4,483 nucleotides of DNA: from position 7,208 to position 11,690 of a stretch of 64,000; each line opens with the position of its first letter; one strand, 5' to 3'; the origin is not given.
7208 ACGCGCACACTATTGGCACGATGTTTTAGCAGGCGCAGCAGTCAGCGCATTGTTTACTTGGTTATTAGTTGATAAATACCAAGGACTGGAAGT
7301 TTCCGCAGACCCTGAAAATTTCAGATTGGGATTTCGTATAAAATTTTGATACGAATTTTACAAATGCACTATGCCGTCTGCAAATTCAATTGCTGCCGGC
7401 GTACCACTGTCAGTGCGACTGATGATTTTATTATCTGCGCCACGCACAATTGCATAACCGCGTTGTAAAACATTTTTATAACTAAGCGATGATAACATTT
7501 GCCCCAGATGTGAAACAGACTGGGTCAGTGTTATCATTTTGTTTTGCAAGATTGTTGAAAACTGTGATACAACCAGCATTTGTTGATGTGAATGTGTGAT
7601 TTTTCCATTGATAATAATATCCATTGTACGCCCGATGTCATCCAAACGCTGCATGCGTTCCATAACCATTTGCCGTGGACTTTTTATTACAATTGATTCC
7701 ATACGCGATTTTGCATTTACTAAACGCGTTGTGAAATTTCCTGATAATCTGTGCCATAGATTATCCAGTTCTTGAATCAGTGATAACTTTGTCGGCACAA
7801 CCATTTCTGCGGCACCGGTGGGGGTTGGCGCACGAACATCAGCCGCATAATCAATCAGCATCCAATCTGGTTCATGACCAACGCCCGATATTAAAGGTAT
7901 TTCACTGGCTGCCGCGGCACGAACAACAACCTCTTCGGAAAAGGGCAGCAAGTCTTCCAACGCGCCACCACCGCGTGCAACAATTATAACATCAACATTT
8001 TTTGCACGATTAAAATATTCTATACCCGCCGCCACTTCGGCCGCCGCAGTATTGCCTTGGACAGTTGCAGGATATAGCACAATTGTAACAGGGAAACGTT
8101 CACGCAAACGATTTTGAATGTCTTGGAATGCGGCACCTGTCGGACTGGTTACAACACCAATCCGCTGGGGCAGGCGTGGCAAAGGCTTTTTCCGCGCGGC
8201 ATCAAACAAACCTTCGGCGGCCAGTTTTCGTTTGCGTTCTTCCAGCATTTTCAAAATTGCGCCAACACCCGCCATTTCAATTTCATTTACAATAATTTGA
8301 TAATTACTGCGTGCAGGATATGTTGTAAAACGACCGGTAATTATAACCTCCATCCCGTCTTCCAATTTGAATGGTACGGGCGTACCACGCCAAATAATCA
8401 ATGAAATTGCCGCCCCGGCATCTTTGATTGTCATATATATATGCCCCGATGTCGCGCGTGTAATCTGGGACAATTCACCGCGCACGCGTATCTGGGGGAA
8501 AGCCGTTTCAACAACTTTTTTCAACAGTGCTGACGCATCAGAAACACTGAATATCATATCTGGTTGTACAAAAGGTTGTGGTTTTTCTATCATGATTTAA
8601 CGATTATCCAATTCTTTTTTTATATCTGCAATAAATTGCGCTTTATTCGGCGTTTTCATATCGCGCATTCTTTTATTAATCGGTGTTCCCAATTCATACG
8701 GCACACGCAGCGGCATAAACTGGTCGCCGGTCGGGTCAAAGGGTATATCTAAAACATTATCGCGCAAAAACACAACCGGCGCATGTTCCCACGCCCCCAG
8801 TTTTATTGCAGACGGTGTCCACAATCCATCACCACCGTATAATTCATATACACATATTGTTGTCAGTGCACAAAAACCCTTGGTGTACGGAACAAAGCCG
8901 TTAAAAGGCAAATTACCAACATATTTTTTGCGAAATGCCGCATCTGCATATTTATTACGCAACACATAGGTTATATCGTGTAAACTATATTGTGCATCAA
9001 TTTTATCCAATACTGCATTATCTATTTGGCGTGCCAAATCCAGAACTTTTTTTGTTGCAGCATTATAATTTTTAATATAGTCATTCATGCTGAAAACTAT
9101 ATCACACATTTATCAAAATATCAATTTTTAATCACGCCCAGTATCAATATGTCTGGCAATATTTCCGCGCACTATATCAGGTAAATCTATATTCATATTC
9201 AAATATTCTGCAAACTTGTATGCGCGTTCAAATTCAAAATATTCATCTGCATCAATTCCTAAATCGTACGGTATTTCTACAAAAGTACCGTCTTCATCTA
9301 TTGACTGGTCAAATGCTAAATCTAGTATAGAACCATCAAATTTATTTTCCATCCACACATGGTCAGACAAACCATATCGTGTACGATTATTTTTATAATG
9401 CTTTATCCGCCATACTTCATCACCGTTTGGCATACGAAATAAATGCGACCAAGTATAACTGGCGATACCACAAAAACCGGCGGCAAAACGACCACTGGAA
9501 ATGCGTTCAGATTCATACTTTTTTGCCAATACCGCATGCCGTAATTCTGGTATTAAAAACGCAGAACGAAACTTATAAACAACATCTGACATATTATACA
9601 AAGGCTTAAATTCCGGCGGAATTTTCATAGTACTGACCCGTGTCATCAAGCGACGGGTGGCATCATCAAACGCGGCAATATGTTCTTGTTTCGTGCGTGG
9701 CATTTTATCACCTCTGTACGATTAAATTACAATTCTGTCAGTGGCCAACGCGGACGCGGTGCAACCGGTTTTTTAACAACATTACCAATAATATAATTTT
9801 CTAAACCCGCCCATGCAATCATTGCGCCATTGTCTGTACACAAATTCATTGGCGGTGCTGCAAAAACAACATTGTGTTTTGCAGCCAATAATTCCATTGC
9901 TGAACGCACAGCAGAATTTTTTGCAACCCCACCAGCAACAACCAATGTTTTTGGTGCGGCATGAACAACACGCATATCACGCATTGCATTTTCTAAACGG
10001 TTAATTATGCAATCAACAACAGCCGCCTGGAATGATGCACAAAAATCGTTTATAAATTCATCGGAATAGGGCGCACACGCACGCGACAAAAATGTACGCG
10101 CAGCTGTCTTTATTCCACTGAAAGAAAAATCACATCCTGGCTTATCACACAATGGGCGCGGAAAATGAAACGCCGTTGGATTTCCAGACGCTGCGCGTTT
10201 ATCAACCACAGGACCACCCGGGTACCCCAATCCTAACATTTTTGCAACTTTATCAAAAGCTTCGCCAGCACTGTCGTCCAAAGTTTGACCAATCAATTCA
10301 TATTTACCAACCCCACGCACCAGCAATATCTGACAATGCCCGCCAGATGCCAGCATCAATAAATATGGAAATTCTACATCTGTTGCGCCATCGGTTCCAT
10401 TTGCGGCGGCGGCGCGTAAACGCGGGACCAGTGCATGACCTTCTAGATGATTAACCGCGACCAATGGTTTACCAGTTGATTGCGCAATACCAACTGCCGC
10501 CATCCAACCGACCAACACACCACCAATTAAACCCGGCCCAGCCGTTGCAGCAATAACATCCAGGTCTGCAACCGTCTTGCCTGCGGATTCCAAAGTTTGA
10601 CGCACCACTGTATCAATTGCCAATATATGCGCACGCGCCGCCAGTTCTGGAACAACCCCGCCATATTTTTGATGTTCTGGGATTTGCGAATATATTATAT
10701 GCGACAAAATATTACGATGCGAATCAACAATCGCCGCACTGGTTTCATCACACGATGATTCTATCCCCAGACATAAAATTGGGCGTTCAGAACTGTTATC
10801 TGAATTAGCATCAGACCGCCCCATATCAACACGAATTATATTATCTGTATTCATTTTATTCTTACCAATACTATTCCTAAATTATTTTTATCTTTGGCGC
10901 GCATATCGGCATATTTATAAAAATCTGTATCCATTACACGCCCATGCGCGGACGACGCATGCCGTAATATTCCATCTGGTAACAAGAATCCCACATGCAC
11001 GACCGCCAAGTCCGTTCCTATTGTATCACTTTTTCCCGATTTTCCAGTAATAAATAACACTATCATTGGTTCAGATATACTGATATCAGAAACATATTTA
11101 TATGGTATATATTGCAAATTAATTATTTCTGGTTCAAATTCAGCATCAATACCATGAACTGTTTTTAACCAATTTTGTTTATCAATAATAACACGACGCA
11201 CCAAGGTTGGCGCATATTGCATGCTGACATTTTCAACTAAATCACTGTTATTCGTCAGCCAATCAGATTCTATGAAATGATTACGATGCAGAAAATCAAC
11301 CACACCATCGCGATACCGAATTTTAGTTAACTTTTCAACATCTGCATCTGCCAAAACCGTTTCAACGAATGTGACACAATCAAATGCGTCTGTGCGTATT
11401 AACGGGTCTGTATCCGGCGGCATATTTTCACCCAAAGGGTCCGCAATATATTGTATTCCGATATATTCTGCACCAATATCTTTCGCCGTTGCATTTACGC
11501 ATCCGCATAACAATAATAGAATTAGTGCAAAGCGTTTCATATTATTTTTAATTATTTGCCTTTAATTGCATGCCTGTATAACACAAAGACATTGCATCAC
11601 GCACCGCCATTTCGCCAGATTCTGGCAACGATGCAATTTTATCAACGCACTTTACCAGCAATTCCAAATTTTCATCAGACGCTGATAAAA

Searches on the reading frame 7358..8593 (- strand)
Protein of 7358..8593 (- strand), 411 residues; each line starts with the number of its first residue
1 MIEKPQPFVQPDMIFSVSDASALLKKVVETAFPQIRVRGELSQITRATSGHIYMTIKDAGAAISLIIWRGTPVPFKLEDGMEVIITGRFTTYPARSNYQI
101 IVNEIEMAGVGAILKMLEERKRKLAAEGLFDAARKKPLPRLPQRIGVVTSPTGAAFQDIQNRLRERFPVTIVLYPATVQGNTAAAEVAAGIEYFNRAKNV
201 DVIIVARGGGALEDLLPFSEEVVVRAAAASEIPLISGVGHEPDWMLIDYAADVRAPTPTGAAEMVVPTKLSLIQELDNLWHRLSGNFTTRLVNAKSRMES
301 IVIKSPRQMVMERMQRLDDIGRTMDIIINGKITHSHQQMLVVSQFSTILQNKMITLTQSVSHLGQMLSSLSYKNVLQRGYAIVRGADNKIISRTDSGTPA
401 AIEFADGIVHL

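Call 46: search_protein_families(library=pfam, proteins=[window:7358-8593:-], max_evalue=0.0001)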
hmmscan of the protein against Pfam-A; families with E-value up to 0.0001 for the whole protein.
window:7358-8593:- (411 aa): 3 families
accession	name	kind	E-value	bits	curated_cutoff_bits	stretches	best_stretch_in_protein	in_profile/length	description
PF02601.20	Exonuc_VII_L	-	4.5e-83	279.8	35.9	1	129-408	1-311/315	Exonuclease VII, large subunit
PF13742.12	tRNA_anti_2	-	5.5e-25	87.9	27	1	15-106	1-95/95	OB-fold nucleic acid binding domain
PF01336.31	tRNA_anti-codon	-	2.1e-09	37.6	27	1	36-107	2-74/75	OB-fold nucleic acid binding domain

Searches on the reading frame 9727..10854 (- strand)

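Call 46: search_protein_families(library=pfam, proteins=[window:9727-10854:-], max_evalue=0.0001)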
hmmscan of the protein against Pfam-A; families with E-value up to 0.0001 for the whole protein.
window:9727-10854:- (375 aa): 1 family
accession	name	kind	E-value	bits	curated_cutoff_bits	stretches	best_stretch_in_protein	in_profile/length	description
PF00814.31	TsaD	-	4e-87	292.7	24.8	1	48-348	1-264/264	tRNA N6-adenosine threonylcarbamoyltransferase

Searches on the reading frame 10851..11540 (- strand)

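Call 46: search_protein_families(library=pfam, proteins=[window:10851-11540:-], max_evalue=0.0001)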
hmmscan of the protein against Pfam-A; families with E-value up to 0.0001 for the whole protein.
window:10851-11540:- (229 aa): 1 family
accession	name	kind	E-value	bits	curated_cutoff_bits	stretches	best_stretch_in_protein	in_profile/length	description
PF07313.18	AmiA-like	-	2.1e-26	93.1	27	1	22-212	2-197/202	N-acetylmuramoyl-L-alanine amidase-like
